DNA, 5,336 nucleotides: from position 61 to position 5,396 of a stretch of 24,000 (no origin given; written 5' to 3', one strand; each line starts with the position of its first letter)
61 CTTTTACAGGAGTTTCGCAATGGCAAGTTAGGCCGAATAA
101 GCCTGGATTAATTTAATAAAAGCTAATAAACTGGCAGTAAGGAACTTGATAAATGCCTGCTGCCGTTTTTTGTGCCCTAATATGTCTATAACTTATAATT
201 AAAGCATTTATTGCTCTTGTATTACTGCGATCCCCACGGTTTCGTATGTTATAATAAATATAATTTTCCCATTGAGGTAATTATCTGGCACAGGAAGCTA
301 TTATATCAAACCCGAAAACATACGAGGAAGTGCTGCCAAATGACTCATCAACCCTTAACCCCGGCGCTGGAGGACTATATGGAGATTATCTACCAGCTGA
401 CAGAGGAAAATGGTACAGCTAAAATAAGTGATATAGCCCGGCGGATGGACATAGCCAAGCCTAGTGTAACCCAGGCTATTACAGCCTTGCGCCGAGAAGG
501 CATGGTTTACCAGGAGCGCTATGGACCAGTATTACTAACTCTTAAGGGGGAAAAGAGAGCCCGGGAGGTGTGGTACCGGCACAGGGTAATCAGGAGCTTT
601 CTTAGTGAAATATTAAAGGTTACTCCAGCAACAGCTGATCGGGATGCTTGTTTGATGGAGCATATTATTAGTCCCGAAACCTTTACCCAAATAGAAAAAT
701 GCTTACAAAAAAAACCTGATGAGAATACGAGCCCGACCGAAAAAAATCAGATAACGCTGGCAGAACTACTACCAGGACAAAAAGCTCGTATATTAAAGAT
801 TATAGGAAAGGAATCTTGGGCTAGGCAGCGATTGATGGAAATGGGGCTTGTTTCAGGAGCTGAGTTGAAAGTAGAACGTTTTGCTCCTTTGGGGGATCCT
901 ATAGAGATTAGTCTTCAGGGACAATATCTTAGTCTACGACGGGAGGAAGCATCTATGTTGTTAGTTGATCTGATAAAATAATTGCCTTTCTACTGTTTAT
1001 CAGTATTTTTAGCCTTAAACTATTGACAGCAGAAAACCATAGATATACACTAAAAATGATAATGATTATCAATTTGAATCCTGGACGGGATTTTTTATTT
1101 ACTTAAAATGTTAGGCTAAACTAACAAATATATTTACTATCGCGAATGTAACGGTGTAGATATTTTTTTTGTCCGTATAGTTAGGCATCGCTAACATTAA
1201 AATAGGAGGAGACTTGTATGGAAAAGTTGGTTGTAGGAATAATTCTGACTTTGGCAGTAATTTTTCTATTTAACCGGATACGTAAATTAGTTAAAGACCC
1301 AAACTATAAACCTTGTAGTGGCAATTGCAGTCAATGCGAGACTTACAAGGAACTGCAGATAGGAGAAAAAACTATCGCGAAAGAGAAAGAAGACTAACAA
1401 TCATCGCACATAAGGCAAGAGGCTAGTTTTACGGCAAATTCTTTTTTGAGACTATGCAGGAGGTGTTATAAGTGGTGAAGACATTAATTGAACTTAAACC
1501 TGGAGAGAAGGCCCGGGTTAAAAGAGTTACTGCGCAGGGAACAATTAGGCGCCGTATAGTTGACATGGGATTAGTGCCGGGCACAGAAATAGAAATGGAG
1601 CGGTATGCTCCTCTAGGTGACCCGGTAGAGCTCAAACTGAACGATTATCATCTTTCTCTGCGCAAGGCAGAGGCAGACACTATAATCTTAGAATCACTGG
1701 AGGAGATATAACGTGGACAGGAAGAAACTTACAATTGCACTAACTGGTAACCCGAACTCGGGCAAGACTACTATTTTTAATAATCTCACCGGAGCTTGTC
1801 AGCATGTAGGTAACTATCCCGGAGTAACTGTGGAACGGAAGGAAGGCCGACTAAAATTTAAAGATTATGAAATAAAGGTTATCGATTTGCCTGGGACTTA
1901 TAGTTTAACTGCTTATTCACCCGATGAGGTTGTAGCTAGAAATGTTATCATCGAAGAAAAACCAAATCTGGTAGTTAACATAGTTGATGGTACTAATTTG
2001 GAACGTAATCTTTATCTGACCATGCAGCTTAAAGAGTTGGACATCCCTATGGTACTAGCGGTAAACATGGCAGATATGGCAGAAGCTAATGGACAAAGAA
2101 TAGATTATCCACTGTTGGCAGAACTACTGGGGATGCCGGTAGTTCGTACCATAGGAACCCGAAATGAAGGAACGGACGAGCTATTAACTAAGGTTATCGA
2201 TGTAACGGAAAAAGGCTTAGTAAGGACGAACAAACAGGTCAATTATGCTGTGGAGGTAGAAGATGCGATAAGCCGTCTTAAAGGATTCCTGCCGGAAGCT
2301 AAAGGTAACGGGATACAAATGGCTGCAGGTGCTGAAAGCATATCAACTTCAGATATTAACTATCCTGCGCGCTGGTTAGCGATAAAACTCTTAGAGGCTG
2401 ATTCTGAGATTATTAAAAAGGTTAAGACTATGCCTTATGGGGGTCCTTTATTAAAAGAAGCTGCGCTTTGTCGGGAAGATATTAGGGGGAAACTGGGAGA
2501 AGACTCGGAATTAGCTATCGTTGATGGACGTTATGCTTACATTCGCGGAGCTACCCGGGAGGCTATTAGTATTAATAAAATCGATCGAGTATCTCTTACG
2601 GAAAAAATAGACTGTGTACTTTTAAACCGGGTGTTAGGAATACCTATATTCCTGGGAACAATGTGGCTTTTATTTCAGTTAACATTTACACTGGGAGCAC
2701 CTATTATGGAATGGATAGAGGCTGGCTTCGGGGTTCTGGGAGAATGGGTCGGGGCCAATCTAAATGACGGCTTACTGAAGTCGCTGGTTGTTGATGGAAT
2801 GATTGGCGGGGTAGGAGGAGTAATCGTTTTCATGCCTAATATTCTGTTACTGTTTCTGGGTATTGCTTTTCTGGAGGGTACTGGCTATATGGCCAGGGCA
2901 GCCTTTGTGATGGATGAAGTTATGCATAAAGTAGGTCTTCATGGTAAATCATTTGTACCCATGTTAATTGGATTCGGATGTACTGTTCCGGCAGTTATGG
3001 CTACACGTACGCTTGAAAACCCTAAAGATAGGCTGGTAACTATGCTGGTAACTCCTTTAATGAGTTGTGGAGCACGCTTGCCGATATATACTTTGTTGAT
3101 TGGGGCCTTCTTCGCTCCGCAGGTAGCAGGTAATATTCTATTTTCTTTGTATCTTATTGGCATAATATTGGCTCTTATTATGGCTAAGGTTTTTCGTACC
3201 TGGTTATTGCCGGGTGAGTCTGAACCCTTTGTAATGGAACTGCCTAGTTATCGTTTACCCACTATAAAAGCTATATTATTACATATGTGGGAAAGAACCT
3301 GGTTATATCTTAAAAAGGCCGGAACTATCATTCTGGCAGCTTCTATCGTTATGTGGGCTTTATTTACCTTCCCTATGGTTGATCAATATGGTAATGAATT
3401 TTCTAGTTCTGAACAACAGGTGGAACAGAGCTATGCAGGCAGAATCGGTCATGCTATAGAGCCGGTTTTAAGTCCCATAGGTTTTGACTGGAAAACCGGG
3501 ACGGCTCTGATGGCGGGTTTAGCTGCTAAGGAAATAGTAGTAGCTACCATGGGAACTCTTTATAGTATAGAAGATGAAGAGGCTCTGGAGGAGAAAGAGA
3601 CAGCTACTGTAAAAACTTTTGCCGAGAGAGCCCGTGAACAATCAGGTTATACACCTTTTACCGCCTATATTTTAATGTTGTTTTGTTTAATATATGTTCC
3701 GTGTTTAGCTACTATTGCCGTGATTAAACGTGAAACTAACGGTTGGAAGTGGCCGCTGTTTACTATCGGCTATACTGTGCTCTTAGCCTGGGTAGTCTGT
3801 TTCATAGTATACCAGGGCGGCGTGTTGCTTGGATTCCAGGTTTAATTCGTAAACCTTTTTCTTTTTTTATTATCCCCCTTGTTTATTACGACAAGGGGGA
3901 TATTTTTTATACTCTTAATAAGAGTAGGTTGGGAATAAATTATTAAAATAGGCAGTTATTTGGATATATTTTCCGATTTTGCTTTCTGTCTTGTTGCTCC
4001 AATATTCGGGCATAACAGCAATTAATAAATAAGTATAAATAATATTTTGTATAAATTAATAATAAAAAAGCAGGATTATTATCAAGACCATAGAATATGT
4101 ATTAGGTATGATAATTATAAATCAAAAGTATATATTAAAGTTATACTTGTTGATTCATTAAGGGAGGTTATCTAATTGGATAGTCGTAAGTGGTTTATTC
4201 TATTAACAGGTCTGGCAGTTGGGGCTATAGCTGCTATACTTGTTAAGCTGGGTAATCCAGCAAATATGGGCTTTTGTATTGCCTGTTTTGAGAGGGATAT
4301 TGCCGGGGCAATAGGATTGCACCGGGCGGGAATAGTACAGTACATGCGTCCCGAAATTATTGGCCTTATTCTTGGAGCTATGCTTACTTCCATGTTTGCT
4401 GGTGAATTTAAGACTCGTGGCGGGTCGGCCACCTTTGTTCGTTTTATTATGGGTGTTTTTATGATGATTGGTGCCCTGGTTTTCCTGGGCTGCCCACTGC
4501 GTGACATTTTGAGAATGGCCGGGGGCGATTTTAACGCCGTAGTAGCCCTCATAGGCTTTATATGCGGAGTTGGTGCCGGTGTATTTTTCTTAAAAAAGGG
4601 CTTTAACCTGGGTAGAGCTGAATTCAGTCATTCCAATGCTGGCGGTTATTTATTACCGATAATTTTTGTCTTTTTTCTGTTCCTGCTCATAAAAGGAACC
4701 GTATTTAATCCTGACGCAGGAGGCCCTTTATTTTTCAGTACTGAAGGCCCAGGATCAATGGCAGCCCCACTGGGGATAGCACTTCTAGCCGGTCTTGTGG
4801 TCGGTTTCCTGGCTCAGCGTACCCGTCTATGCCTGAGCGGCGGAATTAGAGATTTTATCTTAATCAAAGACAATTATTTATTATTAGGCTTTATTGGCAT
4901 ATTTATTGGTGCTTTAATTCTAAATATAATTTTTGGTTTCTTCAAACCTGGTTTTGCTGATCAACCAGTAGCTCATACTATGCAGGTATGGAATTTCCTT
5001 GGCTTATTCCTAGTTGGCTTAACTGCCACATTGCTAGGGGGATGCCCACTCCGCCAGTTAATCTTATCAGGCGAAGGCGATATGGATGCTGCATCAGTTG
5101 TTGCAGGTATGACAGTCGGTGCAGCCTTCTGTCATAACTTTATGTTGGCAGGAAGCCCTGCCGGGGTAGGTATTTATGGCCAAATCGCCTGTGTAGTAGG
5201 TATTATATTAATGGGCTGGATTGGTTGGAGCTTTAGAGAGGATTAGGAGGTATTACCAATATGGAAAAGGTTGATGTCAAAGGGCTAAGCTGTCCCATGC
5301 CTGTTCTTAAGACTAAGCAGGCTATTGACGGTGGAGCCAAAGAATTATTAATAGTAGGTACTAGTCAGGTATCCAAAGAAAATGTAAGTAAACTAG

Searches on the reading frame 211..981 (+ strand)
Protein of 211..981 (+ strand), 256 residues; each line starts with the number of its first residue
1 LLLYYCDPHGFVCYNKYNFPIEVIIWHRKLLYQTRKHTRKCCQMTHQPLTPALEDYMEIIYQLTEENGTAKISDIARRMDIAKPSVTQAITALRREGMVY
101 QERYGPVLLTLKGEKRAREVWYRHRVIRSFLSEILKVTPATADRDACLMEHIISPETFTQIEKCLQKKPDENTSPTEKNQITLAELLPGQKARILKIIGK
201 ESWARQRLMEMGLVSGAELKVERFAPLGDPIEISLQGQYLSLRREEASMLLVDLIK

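Call 3: search_protein_families(library=pfam, proteins=[window:211-981:+])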
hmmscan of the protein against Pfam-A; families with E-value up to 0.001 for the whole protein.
window:211-981:+ (256 aa): 10 families
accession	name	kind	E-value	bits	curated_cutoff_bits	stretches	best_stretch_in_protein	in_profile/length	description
PF04023.20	FeoA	-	3.9e-20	72.1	23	1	182-253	2-73/74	FeoA domain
PF01325.25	Fe_dep_repress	-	1.5e-16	60.8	26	1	49-105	2-58/60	Iron dependent repressor, N-terminal DNA binding domain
PF02742.21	Fe_dep_repr_C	-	3.4e-16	59.4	27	1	110-167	1-58/70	Iron dependent repressor, metal binding and dimerisation domain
PF01047.28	MarR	-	3.2e-06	27.4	24.6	1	65-102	13-50/59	MarR family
PF09339.16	HTH_IclR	-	8.8e-06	25.8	22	1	58-102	7-51/52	IclR helix-turn-helix domain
PF24034.1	DUF7343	-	2e-05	24.8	27.6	1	53-105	2-54/62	Domain of unknown function (DUF7343)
PF01022.26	HTH_5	-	2.6e-05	24.5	22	0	58-100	6-46/47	Bacterial regulatory protein, arsR family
PF12802.13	MarR_2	-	3.4e-05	24.4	27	1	59-103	10-54/61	MarR family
PF13412.12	HTH_24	-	0.00015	21.7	21.9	0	60-99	8-47/48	Winged helix-turn-helix DNA-binding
PF01978.25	TrmB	-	0.00043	20.5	25.6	0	66-106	19-59/68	Sugar-specific transcriptional regulator TrmB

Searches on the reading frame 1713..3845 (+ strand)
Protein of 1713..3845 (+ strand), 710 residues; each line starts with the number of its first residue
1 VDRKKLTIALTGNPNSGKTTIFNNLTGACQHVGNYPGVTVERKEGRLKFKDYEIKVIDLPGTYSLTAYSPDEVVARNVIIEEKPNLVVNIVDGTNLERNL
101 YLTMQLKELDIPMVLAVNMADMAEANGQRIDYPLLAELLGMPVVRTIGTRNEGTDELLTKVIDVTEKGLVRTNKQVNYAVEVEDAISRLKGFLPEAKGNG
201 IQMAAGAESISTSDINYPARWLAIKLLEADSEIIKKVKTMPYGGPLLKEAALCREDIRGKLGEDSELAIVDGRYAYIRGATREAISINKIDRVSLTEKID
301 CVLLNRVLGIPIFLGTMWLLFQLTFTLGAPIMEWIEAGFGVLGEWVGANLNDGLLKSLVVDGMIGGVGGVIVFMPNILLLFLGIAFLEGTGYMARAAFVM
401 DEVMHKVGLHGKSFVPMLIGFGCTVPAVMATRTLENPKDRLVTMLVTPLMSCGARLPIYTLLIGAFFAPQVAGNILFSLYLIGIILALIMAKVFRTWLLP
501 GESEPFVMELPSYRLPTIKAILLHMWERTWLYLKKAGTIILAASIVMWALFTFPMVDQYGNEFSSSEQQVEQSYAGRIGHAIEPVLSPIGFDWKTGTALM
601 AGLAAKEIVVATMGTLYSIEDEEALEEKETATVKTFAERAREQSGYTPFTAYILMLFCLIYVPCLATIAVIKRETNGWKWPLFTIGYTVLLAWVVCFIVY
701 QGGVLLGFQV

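Call 3: search_protein_families(library=pfam, proteins=[window:1713-3845:+])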
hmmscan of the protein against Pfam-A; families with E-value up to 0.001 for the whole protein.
window:1713-3845:+ (710 aa): 7 families
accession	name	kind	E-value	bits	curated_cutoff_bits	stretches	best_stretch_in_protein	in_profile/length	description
PF02421.24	FeoB_N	-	6.2e-66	221.2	27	1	7-160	2-155/156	Ferrous iron transport protein B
PF07670.19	Gate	-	1.9e-44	150.8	29.6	2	371-466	2-104/104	Nucleoside recognition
PF07664.17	FeoB_C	-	1.2e-21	76.6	26.6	1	476-528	1-54/54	Ferrous iron transport protein B C terminus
PF01926.29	MMR_HSR1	-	3.1e-19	69.6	21.9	1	7-118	1-112/113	50S ribosome-binding GTPase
PF17910.6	FeoB_Cyto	-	1.1e-16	61.5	23.4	1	178-285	1-89/90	FeoB cytosolic helical domain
PF00009.33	GTP_EFTU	-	7.6e-07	29.3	26.5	1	36-165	53-186/188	Elongation factor Tu GTP binding domain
PF09439.16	SRPRB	-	2.2e-05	24.4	25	1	5-74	3-68/178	Signal recognition particle receptor beta subunit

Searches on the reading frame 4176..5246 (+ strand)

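Call 3: search_protein_families(library=pfam, proteins=[window:4176-5246:+])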
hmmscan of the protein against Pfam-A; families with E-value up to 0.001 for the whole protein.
window:4176-5246:+ (356 aa): 1 family
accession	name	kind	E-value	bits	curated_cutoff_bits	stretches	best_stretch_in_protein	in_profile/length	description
PF04143.19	Sulf_transp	-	3.8e-13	50.1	27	2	215-325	1-109/310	Sulphur transport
